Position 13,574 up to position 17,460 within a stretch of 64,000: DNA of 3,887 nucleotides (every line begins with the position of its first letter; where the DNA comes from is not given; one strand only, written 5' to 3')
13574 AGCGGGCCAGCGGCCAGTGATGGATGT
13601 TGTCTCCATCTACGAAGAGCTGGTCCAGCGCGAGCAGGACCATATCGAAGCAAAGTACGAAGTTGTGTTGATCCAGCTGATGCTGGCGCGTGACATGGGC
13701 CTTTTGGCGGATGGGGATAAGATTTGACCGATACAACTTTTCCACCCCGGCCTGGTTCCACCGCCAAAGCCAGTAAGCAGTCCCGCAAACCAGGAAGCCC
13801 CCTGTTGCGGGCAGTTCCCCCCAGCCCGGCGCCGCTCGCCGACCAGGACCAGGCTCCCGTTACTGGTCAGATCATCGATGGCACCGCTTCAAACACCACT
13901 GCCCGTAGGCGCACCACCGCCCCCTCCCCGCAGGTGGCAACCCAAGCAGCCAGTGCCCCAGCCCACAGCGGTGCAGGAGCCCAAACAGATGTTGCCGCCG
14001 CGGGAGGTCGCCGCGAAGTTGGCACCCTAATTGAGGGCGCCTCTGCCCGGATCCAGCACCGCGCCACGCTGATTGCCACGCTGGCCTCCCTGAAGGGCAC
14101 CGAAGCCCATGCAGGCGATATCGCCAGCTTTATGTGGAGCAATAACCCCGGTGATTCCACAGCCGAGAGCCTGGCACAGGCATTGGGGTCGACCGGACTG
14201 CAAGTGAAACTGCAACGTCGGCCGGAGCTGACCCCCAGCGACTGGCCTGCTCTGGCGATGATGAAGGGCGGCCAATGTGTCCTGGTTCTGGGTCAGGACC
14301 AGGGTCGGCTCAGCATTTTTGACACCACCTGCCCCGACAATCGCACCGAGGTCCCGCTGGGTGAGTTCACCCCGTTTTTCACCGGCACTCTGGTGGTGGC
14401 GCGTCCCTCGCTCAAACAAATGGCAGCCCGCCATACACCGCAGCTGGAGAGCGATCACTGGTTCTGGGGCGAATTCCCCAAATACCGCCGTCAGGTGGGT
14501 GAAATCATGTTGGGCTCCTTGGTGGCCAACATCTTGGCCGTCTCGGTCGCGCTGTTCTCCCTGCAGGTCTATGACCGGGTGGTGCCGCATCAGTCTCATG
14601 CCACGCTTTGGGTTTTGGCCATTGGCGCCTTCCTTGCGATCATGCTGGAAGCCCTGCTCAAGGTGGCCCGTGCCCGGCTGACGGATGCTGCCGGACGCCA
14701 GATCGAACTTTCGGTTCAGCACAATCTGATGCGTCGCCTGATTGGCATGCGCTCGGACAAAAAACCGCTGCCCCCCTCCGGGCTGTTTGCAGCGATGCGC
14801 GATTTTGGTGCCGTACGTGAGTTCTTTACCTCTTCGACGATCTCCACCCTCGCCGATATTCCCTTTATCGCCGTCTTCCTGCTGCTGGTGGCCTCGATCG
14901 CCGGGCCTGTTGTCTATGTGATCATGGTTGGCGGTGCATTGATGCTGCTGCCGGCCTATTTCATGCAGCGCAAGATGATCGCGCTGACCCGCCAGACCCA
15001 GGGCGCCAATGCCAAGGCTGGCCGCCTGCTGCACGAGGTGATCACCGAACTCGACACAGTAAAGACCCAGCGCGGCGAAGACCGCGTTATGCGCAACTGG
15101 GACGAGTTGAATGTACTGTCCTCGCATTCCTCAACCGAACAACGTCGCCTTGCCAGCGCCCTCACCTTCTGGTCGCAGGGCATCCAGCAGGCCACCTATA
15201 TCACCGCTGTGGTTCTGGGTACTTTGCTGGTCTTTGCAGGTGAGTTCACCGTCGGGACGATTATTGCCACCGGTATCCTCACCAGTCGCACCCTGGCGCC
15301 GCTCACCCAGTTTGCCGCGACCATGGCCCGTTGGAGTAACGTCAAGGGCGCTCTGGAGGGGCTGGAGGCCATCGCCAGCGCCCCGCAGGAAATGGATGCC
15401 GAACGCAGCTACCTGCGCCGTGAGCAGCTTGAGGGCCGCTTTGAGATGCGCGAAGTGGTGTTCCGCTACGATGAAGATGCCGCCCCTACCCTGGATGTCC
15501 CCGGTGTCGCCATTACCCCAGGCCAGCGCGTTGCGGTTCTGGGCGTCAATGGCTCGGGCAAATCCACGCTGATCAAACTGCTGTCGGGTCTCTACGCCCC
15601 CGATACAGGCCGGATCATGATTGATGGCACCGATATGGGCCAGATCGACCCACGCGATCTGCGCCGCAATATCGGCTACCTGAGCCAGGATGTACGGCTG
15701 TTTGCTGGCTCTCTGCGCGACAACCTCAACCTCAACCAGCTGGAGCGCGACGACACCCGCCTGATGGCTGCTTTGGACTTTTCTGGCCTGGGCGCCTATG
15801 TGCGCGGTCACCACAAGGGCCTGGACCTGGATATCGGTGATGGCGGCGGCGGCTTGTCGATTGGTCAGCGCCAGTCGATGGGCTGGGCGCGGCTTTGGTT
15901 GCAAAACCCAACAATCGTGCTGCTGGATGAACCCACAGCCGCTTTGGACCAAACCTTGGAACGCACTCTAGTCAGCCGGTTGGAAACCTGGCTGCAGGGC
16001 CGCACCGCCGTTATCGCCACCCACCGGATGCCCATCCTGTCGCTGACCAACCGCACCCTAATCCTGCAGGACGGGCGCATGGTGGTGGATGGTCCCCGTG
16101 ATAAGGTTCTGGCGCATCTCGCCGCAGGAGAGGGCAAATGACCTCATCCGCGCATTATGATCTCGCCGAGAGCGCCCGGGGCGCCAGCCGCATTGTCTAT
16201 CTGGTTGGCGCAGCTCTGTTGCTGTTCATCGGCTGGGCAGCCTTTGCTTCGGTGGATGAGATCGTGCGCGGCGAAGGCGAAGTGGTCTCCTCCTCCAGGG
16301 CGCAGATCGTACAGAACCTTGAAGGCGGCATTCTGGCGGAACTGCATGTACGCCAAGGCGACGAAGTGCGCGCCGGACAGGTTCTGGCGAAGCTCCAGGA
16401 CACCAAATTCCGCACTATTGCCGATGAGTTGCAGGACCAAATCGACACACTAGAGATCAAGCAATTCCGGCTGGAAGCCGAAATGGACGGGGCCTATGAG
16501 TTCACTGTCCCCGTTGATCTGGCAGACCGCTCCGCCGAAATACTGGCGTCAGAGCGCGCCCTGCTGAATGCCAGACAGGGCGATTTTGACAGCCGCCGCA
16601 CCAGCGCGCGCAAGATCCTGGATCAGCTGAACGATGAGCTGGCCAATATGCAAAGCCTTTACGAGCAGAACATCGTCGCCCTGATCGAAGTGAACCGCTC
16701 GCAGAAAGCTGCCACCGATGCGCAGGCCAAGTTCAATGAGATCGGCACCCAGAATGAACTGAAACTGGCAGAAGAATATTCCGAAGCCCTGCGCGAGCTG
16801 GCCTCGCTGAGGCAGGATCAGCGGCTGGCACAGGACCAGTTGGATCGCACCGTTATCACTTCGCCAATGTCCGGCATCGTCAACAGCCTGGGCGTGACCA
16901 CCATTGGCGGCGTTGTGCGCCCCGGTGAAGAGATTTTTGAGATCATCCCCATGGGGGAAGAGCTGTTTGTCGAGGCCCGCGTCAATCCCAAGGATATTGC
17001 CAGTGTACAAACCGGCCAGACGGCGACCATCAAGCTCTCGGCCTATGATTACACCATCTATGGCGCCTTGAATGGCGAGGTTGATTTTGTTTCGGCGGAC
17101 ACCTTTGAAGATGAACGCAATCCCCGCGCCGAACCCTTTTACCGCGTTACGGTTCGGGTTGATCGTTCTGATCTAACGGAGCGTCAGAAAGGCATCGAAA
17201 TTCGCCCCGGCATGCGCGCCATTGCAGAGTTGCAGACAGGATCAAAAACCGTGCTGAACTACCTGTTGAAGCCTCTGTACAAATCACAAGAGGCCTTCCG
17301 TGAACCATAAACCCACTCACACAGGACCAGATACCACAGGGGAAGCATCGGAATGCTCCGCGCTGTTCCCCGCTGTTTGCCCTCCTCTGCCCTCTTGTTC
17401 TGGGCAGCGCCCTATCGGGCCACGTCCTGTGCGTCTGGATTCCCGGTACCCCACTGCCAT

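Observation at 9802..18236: LapA-like T1SS adhesin cassette that pairs with a secreted trypsin-like protease instead of LapG/LapD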

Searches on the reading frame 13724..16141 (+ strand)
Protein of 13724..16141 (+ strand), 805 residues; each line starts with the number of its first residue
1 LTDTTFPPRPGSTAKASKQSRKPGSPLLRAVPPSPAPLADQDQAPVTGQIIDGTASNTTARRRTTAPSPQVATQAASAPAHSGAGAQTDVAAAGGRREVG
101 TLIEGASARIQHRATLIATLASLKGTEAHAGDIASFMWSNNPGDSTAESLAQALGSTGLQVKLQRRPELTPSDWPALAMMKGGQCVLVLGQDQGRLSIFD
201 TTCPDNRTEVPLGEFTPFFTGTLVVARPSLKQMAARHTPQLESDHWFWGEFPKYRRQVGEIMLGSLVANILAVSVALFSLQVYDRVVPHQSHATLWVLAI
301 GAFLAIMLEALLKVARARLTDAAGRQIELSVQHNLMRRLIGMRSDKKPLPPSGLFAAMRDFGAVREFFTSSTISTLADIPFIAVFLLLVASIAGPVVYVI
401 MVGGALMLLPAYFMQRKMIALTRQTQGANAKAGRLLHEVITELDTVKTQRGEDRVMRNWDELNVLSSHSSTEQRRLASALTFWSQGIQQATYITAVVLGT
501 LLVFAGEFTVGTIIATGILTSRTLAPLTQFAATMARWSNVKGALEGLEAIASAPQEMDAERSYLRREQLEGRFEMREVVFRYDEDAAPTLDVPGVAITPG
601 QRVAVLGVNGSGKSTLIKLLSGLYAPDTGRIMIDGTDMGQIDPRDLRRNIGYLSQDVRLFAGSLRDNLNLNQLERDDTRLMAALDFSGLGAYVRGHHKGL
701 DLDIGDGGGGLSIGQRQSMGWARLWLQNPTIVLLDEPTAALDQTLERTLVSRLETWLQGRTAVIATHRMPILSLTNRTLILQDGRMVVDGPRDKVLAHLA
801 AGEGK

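Call 8: search_protein_families(library=pfam, proteins=[window:13724-16141:+], max_evalue=0.01)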
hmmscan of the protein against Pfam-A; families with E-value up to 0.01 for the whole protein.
window:13724-16141:+ (805 aa): 4 families
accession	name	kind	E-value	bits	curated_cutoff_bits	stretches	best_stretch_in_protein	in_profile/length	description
PF00005.33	ABC_tran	-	3.9e-28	99.2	25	1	596-739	7-137/137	ABC transporter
PF00664.28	ABC_membrane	-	1.4e-18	68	28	1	261-519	4-266/274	ABC transporter transmembrane region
PF13304.12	AAA_21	-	2.8e-05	24.8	27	0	604-623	3-22/304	AAA domain, putative AbiEii toxin, Type IV TA system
PF02463.25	SMC_N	-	0.0086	16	40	0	603-618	27-42/220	RecF/RecN/SMC N terminal domain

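Call 9: search_protein_families(library=ncbifam, proteins=[window:13724-16141:+], max_evalue=0.01)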
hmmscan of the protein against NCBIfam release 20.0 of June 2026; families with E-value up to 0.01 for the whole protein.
window:13724-16141:+ (805 aa): 182 families (the best 25 are shown)
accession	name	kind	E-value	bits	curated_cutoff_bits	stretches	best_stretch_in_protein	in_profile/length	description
TIGR03375.1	type_I_sec_LssB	subfamily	1.1e-204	681.7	693.1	1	116-801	6-694/696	type I secretion system permease/ATPase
TIGR01846.1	type_I_sec_HlyB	subfamily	6.1e-98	328.9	725.55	1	150-798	37-681/694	type I secretion system permease/ATPase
TIGR01842.1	type_I_sec_PrtD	subfamily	1.1e-92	311.4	510.15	1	253-799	3-544/544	type I secretion system permease/ATPase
TIGR03796.1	NHLM_micro_ABC1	equivalog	4.5e-75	253.2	853.3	1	146-797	46-700/710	NHLP family bacteriocin export ABC transporter peptidase/permease/ATPase subunit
TIGR03797.1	NHLM_micro_ABC2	equivalog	5e-62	210.4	709.4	1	253-797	133-673/686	NHLP bacteriocin export ABC transporter permease/ATPase subunit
TIGR02203.1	MsbA_lipidA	equivalog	2.1e-61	208.1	602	1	395-798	158-558/572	lipid A export permease/ATP-binding protein MsbA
TIGR02857.1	CydD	equivalog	2e-56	192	435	1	255-779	2-527/529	thiol reductant ABC exporter subunit CydD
TIGR02204.1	MsbA_rel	hypoth_equivalog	2.5e-56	191.5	780.4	1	383-797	149-563/576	ABC transporter, permease/ATP-binding protein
TIGR01193.1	bacteriocin_ABC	subfamily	1.7e-54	185.5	523.85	1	253-797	153-697/708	peptide cleavage/export ABC transporter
TIGR00958.1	3a01208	subfamily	1.8e-53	181.9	874.6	1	411-791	318-696/711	antigen peptide transporter 2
NF008364.0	PRK11160.1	equivalog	3.9e-53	180.9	630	1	373-798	142-564/575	heme ABC transporter ATP-binding protein/permease CydC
NF010178.0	PRK13657.1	equivalog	6.9e-53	180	733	1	488-796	247-557/588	glucan ABC transporter ATP-binding protein/ permease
TIGR02868.1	CydC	equivalog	2.3e-51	175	329.05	1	381-768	147-529/530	thiol reductant ABC exporter subunit CydC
NF045513.1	HepA_fam_ABC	equivalog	7.5e-51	173.3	725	1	384-795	184-595/610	heterocyst formation ABC transporter subunit HepA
NF008379.0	PRK11174.1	equivalog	4.8e-45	154.3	684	1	261-793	28-568/588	heme ABC transporter permease/ATP-binding protein CydD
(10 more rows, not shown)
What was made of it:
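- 13724..16141 (+): LssB/LapB-type T1SS ABC transporter. It has a ~115-aa Pro/Ala/Ser-rich N-terminal extension and an N-terminal domain in the position of a C39-like domain. TIGR03375 681.7 bits over residues 116-801 (call 9).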

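Call 90: search_solved_structures(query=window:14021-16138:+, max_evalue=1e-20, show_alignments=1)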
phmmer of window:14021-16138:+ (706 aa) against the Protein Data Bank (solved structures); distinct sequences matched with E-value up to 1e-20: 273 (the best 60 are shown).
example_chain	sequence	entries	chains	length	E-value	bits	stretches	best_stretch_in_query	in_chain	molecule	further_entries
9oe1_A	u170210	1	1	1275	3.3e-76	260.1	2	261-697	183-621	ATP-binding cassette, sub-family B (MDR/TAP), member 4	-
9ody_A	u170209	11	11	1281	3.4e-76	260.1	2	261-697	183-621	ATP-binding cassette, sub-family B (MDR/TAP), member 4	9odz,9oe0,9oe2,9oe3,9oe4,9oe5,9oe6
8woi_A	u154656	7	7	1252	2e-72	247.6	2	287-697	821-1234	ABC transporter B family member 19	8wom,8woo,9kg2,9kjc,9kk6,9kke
8wp0_A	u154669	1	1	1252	1.5e-71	244.7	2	287-697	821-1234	ABC transporter B family member 19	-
9nfi_A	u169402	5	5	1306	3.3e-71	243.6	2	297-673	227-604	Permeability Glycoprotein (P-gp)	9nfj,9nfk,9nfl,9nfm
6qex_A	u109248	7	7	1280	4.3e-70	239.9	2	300-697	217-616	Multidrug resistance protein 1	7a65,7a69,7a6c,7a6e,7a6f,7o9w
8sa0_A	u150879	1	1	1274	5.3e-70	239.6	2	300-697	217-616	ATP-dependent translocase ABCB1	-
8gmg_A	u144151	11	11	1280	5.4e-70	239.6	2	300-697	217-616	ATP-dependent translocase ABCB1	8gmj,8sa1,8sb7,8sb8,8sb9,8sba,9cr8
8y6h_A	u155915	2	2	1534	1e-69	238.7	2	300-697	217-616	ATP-dependent translocase ABCB1,mNeonGreen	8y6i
6fn1_A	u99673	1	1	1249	2.6e-69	237.3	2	300-696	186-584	Human-mouse chimeric ABCB1 (ABCBHM)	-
6fn4_A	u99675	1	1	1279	2.8e-69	237.2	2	300-696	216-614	Apo form of Human-mouse chimeric ABCB1 (ABCB1HM) in complex with Antigen binding fragment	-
6c0v_A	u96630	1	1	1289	3.8e-69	236.8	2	300-697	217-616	Multidrug resistance protein 1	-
7niu_A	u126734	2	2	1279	2.7e-68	233.9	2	283-696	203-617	Isoform 2 of Phosphatidylcholine translocator ABCB4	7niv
6ujp_A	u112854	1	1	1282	3e-68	233.8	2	300-696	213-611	ATP-dependent translocase ABCB1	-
7zk4_A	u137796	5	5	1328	3.3e-68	233.7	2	300-696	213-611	ATP-dependent translocase ABCB1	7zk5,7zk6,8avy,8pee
7sgr_J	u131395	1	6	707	1.2e-62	215.3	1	69-698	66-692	Alpha-hemolysin translocation ATP-binding protein HlyB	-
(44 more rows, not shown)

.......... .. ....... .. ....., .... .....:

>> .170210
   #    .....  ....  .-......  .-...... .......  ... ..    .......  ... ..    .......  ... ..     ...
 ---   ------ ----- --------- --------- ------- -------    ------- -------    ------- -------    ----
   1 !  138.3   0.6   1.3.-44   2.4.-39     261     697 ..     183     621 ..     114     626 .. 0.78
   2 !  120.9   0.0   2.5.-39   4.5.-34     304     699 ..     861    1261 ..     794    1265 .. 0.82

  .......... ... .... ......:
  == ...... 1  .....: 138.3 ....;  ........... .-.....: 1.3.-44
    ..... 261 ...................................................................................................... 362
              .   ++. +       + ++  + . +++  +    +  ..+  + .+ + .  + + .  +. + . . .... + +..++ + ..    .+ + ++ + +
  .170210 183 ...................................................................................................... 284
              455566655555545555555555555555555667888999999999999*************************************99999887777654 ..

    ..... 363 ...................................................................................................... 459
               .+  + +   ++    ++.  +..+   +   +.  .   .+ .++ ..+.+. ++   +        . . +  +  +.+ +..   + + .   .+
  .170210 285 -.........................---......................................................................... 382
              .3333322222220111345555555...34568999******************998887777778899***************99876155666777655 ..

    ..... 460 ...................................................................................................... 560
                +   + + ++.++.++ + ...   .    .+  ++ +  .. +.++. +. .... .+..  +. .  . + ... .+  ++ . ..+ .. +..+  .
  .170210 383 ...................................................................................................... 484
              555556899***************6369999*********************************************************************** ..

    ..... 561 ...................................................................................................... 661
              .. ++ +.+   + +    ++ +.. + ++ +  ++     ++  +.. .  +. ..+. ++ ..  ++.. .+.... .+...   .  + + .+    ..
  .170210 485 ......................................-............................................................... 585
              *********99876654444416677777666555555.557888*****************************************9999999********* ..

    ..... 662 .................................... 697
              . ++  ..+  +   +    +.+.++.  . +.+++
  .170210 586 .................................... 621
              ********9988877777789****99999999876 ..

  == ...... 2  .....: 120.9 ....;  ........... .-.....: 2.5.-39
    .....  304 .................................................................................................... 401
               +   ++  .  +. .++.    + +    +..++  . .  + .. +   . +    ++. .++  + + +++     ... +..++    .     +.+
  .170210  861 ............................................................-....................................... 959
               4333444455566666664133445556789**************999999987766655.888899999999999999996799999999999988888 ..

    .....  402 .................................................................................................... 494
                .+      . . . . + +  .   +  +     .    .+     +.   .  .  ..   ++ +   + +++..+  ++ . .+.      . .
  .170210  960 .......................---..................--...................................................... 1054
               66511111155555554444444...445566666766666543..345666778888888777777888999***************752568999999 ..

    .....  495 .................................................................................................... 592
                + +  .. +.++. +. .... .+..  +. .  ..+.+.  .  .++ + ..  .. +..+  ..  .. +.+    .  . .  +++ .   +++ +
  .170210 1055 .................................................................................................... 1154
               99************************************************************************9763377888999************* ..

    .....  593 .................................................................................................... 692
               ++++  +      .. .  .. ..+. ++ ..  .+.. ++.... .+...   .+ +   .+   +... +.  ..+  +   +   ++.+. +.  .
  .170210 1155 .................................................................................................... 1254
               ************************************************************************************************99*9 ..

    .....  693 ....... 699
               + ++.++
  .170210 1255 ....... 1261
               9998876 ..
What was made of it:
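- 13724..16141 (+): HlyB 7sgr aligns from its residue 66 (call 90).
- On LapA-like, LapG/LapD-controlled adhesin system: There is a partial alignment to the HlyB N-terminal region (call 90).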

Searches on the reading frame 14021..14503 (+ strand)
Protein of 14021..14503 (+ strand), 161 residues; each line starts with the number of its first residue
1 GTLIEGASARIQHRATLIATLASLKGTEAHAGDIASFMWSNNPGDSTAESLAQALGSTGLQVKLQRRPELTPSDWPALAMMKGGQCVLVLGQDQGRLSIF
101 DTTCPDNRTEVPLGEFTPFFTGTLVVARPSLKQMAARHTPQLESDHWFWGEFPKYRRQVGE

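Call 89: search_protein_families(library=pfam, proteins=[window:14021-14503:+], max_evalue=10)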
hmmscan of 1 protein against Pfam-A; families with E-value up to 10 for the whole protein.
window:14021-14503:+ (161 aa): 0 families
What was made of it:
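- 13724..16141 (+): No Pfam C39 hit (call 89).
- On LapA-like, LapG/LapD-controlled adhesin system: Pfam C39 is not detected (call 89).
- Checked: The 'C39-like domain' is not detected by Pfam even at E<=10 (call 89).
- Tried and rejected: Pfam C39 on the ABC N-terminus (call 89).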

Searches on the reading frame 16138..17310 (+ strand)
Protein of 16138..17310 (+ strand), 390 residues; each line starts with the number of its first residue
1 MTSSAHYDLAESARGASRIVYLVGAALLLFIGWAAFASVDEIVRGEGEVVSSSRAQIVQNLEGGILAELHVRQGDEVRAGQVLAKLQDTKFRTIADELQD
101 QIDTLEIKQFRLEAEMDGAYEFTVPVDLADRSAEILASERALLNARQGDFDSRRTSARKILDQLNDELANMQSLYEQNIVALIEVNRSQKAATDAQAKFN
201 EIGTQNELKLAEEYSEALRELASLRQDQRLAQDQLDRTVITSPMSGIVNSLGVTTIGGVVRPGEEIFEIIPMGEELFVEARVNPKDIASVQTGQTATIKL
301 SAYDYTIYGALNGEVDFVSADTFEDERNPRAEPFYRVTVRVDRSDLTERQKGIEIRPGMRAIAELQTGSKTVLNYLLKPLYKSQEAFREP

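Call 8: search_protein_families(library=pfam, proteins=[window:16138-17310:+], max_evalue=0.01)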
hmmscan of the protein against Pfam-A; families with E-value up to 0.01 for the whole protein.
window:16138-17310:+ (390 aa): 4 families
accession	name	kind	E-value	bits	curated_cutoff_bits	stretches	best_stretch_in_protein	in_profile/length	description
PF13437.12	HlyD_3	-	7.3e-22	78.6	22.2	1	239-358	1-106/106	HlyD family secretion protein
PF16576.10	HlyD_D23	-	5.7e-13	49.1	30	1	52-321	16-187/214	Barrel-sandwich domain of CusB or HlyD membrane-fusion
PF13533.13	Biotin_lipoyl_2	-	2.4e-05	24.5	29.8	1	63-86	8-31/32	Biotin-lipoyl like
PF00364.28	Biotin_lipoyl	-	0.00044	20.5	22.1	0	61-86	48-73/73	Biotin-requiring enzyme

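Call 9: search_protein_families(library=ncbifam, proteins=[window:16138-17310:+], max_evalue=0.01)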
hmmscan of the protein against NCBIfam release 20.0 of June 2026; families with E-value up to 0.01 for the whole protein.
window:16138-17310:+ (390 aa): 14 families
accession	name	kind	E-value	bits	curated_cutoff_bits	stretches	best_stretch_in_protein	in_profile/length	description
TIGR01843.1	type_I_hlyD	subfamily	1.2e-99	334.2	208.65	2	184-389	217-421/422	HlyD family type I secretion periplasmic adaptor subunit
TIGR00998.1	8a0101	subfamily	8e-24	84.2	390.8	1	26-307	12-272/334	EmrA/EmrK family multidrug efflux transporter periplasmic adaptor subunit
TIGR02971.1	heterocyst_DevB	subfamily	2.6e-16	59.9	129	1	47-312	11-276/327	ABC exporter membrane fusion protein, DevB family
NF007785.0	PRK10476.1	equivalog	4.4e-16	58.6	376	1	20-326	16-292/347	multidrug transporter subunit MdtN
TIGR01730.1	RND_mfp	subfamily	5.8e-15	55.1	94.9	2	208-321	104-213/322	efflux RND transporter periplasmic adaptor subunit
TIGR03794.1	NHLM_micro_HlyD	equivalog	4e-14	52.3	156.2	1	24-319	27-337/421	NHLP bacteriocin system secretion protein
TIGR01000.1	bacteriocin_acc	subfamily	3.9e-13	49.1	258.85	1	156-378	234-451/457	bacteriocin secretion accessory protein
NF011715.0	PRK15136.1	equivalog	2e-10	39.9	563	1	157-304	132-280/390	multidrug efflux MFS transporter periplasmic adaptor subunit EmrA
NF002939.0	PRK03598.1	equivalog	2.2e-08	33.6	393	1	63-320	52-282/332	secretion protein HlyD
TIGR00999.1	8a0102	subfamily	2.7e-08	33.3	319.3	1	162-320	44-169/271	CzcB/NccB family metal efflux transporter periplasmic adaptor subunit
NF038010.1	ABC_adapt_DarC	equivalog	1.5e-06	27.2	450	1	143-267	133-259/417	darobactin export ABC transporter periplasmic adaptor subunit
NF007850.1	PRK10559.1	equivalog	4.7e-06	25.9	400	1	204-321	113-225/303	p-hydroxybenzoic acid efflux pump subunit AaeA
NF004309.0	PRK05704.1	equivalog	0.0027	17.2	449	1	58-237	48-202/408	2-oxoglutarate dehydrogenase complex dihydrolipoyllysine-residue succinyltransferase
NF005457.0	PRK07051.1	equivalog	0.0045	17.1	87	0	58-87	50-79/80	acetyl-CoA carboxylase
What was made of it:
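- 16138..17310 (+): HlyD-family T1SS membrane-fusion protein. TIGR01843 334 bits; Pfam HlyD_3 (calls 8, 9).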

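Call 13: find_encoding_contigs(protein=window:16138-17310:+, flank=10000, max_places=10)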
Protein window:16138-17310:+ (390 aa): no gene with exactly this product is on record in the collection.
